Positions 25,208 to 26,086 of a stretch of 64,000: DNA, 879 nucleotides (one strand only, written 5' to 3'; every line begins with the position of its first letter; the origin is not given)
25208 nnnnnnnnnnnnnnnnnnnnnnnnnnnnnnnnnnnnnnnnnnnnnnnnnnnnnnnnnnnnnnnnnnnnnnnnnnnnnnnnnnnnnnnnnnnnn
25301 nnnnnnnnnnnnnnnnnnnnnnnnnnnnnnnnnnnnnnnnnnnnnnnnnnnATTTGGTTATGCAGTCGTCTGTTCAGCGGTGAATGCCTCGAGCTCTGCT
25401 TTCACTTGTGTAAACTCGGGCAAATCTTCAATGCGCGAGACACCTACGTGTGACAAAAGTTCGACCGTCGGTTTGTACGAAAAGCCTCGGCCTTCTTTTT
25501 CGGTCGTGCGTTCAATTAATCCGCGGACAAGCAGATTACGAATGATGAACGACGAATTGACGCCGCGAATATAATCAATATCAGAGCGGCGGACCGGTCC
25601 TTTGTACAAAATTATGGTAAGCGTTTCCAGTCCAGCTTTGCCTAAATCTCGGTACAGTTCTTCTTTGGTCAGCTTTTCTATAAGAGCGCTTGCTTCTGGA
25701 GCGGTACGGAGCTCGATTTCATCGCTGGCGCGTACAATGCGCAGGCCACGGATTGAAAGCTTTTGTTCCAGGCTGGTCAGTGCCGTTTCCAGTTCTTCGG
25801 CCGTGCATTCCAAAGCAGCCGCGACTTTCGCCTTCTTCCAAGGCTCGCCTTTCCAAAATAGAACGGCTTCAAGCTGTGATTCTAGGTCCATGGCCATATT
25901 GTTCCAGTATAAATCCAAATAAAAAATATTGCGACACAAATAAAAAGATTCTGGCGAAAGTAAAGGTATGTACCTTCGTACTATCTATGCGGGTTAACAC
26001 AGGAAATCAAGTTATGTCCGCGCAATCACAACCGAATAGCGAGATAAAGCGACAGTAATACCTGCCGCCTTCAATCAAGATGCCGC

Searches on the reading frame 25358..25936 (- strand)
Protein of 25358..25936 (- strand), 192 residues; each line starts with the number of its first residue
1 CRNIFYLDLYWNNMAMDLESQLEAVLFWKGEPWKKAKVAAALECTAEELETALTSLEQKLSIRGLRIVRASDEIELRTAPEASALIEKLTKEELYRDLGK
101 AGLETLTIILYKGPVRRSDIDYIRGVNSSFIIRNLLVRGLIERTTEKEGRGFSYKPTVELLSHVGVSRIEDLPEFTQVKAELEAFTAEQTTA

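Call 9: search_protein_families(library=pfam, proteins=[window:25358-25936:-], max_evalue=0.01)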
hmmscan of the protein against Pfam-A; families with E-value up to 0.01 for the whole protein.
window:25358-25936:- (192 aa): 1 family
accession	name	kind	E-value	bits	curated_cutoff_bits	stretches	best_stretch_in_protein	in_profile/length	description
PF04079.22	SMC_ScpB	-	2.4e-37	128.4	27.4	1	21-174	2-159/160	Segregation and condensation complex subunit ScpB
